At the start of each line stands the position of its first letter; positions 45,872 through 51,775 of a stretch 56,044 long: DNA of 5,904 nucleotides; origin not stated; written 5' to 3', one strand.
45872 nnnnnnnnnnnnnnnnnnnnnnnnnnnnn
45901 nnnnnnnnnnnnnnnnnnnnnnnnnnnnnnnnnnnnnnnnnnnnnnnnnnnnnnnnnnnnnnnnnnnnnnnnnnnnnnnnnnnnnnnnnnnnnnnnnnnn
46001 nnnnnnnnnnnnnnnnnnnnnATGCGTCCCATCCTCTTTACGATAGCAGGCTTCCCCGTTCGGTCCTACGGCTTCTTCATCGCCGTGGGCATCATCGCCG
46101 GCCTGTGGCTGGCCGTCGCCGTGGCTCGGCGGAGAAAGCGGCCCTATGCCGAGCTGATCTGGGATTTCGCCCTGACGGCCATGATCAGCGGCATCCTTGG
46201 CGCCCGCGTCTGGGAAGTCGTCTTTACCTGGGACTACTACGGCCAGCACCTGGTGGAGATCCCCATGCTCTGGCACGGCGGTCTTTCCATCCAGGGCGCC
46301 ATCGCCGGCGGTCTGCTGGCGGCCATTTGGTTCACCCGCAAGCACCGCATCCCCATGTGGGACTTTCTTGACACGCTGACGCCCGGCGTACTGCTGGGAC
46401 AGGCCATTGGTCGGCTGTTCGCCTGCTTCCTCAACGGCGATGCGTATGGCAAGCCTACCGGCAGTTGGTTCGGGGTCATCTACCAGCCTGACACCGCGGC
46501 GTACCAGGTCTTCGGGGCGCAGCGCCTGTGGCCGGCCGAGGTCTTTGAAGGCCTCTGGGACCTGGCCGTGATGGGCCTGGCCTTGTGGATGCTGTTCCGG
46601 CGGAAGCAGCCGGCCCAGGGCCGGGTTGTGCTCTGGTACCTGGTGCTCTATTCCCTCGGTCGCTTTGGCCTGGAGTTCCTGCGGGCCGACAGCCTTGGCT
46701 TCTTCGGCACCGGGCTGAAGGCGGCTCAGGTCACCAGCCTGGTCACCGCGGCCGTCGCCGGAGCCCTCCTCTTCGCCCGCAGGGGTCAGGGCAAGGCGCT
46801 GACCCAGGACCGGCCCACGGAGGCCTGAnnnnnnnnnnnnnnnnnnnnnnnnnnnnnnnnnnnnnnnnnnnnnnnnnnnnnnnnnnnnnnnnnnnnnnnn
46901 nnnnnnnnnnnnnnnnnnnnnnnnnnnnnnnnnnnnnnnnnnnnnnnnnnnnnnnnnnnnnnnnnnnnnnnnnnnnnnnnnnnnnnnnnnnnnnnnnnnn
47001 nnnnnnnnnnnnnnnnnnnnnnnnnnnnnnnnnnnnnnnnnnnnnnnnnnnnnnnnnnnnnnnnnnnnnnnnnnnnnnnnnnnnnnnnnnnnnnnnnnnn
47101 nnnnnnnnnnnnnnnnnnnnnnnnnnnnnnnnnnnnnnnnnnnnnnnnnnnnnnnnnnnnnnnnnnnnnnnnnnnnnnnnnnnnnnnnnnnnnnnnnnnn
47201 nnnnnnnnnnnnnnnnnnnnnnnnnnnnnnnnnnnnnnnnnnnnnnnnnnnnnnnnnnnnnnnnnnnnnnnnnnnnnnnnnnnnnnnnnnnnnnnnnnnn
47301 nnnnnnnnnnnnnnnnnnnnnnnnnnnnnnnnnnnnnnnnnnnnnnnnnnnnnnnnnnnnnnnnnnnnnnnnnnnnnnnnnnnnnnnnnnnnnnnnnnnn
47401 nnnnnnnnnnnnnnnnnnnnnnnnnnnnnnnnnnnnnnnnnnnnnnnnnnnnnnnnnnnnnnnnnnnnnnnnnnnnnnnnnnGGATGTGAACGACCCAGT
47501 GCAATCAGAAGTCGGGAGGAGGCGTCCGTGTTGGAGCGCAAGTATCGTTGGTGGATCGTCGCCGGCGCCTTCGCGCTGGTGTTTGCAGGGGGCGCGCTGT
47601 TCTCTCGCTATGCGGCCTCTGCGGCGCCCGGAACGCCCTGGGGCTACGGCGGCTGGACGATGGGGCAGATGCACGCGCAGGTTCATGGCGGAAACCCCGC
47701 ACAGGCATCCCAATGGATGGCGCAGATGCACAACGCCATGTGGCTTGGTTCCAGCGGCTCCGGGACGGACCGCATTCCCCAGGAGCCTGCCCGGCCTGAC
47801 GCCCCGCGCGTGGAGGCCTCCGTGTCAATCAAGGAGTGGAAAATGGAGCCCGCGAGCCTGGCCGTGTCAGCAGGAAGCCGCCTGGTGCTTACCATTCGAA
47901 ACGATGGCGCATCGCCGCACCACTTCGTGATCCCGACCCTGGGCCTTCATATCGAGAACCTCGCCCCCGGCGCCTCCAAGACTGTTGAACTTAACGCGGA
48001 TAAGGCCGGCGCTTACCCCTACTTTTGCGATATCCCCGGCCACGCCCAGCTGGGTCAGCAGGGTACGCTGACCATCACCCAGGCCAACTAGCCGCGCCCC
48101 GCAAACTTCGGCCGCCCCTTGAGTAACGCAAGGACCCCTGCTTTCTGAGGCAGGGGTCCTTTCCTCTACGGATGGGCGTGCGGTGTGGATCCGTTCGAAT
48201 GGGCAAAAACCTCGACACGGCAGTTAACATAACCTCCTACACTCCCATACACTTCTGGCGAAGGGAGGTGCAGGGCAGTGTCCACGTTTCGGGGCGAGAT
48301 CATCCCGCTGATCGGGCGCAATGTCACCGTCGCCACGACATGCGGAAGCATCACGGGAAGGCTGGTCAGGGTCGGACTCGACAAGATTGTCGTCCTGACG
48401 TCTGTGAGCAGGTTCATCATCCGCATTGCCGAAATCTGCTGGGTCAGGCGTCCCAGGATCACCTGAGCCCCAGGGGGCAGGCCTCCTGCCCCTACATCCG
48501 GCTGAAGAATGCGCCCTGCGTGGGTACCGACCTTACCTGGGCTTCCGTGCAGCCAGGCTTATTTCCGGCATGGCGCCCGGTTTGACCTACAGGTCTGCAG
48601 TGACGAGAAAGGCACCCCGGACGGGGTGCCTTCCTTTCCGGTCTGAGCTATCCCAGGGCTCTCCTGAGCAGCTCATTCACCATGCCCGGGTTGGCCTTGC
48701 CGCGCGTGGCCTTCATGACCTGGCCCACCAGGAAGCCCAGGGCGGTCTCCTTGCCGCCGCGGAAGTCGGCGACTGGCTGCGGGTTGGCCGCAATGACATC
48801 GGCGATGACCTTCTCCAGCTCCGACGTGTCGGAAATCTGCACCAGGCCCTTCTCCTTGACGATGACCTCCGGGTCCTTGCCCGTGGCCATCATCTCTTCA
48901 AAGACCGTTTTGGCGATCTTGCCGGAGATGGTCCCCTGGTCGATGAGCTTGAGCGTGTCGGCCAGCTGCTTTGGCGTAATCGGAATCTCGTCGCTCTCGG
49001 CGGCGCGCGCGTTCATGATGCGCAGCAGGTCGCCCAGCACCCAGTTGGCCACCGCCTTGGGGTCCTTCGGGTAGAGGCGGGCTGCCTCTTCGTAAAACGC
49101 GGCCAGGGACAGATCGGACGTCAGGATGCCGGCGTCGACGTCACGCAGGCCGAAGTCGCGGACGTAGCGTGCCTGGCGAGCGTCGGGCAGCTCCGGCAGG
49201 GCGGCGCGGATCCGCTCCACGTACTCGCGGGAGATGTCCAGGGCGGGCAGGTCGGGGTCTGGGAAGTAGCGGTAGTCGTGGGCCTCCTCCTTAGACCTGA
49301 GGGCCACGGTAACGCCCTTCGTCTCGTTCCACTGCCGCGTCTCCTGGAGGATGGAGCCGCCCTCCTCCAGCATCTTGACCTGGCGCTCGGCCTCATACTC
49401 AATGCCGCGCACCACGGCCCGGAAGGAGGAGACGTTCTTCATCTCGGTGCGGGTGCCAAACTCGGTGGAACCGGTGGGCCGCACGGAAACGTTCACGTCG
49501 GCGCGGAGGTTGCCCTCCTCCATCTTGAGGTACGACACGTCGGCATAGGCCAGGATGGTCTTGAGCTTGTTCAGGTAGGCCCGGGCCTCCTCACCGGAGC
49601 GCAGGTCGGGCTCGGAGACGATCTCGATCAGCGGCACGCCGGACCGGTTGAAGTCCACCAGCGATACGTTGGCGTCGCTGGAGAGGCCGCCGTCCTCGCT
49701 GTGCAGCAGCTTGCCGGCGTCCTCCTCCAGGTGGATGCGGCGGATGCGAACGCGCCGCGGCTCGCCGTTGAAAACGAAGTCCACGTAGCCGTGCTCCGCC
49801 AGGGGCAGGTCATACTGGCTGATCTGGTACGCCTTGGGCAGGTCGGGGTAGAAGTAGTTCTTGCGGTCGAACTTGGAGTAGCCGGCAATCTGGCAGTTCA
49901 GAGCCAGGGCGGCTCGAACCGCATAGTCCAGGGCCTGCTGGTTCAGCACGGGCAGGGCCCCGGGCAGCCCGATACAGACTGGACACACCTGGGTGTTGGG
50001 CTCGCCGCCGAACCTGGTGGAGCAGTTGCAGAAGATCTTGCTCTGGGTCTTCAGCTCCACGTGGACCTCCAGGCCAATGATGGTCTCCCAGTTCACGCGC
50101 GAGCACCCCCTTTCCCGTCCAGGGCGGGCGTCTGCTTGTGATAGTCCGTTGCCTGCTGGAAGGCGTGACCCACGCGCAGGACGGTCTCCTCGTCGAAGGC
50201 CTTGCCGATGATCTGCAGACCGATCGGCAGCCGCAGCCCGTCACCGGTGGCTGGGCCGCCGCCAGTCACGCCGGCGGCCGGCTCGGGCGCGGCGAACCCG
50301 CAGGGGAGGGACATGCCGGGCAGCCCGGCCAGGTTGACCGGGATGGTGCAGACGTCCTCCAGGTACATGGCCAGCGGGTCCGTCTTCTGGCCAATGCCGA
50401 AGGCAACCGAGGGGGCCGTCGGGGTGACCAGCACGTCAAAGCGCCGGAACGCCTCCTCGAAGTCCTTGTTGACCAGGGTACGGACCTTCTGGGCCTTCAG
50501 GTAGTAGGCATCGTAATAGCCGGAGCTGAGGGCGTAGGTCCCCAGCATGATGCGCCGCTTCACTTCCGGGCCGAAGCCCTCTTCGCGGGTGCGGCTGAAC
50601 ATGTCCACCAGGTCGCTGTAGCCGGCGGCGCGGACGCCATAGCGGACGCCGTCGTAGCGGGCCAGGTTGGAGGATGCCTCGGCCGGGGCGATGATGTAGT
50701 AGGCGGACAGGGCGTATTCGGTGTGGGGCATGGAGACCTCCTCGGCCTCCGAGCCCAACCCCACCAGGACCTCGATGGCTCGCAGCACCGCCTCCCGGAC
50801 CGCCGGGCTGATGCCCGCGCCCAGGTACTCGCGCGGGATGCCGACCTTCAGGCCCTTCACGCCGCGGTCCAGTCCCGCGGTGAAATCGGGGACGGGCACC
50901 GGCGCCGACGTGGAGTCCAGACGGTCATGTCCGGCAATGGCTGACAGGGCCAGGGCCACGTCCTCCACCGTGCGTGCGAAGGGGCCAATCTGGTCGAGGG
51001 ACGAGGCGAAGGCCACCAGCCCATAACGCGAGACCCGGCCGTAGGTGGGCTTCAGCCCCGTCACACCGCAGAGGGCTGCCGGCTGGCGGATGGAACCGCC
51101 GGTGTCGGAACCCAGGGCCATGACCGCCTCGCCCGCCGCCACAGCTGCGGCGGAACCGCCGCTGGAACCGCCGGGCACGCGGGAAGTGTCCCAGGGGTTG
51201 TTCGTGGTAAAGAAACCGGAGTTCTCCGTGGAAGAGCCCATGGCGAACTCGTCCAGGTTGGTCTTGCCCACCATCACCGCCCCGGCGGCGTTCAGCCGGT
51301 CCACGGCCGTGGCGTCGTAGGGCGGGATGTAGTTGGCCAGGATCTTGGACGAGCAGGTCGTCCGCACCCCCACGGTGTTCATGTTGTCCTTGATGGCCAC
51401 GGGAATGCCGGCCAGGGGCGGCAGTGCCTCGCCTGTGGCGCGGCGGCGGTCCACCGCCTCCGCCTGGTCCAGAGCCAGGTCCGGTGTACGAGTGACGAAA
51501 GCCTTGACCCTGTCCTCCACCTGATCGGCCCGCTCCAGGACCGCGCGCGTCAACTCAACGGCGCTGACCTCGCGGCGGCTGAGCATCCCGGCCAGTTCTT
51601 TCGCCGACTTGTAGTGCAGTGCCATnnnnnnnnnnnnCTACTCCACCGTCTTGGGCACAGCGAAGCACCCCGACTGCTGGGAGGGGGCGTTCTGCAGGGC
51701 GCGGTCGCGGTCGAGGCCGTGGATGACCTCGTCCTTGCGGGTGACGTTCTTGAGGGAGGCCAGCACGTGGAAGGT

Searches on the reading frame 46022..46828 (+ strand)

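Call 56: search_protein_families(library=pfam, proteins=[window:46022-46828:+], max_evalue=0.00001)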
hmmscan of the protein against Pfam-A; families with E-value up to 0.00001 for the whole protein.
window:46022-46828:+ (268 aa): 1 family
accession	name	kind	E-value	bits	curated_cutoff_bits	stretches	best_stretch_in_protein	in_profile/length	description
PF01790.23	LGT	-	2.1e-60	204.5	24.9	1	3-251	1-239/240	Prolipoprotein diacylglyceryl transferase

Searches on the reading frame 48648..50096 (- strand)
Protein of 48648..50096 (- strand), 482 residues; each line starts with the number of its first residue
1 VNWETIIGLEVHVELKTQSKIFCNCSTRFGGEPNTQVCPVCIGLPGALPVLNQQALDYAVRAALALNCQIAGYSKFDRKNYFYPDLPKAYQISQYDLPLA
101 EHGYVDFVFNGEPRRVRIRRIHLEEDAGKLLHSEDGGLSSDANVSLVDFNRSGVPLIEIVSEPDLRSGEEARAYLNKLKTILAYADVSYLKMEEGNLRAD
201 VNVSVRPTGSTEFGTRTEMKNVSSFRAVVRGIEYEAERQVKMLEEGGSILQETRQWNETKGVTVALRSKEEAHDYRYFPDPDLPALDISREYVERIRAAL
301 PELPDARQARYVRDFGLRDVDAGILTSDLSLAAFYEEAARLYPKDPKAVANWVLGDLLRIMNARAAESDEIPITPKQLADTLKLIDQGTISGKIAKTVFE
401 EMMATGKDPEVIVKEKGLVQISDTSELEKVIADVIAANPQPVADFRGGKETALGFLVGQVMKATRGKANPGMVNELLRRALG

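Call 56: search_protein_families(library=pfam, proteins=[window:48648-50096:-], max_evalue=0.00001)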
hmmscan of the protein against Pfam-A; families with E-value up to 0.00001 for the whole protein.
window:48648-50096:- (482 aa): 2 families
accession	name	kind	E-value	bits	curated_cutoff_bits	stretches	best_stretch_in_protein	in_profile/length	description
PF02934.20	GatB_N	-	1.2e-122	408.9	23.4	1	6-294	2-277/277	GatB/GatE catalytic domain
PF02637.23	GatB_Yqey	-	8.9e-56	188.3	27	1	334-481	2-148/148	GatB domain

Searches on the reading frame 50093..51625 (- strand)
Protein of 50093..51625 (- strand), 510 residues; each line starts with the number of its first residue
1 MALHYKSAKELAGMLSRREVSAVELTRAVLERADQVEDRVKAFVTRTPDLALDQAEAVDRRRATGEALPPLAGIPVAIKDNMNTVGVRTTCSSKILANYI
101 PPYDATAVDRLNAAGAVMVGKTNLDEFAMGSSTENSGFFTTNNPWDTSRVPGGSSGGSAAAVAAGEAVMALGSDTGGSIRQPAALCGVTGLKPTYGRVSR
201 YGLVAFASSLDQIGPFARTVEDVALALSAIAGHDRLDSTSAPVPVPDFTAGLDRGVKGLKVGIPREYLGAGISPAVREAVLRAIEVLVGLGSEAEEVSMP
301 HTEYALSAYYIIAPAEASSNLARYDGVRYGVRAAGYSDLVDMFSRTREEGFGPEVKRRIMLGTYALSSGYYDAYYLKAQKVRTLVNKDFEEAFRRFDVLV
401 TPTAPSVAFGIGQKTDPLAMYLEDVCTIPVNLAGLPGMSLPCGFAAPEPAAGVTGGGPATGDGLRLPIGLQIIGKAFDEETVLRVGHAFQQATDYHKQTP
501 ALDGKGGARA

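Call 56: search_protein_families(library=pfam, proteins=[window:50093-51625:-], max_evalue=0.00001)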
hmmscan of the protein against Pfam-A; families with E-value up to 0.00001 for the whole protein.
window:50093-51625:- (510 aa): 1 family
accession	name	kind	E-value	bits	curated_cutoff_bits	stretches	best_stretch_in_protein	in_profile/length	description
PF01425.27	Amidase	-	1.1e-168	562.4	27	1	24-483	1-445/445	Amidase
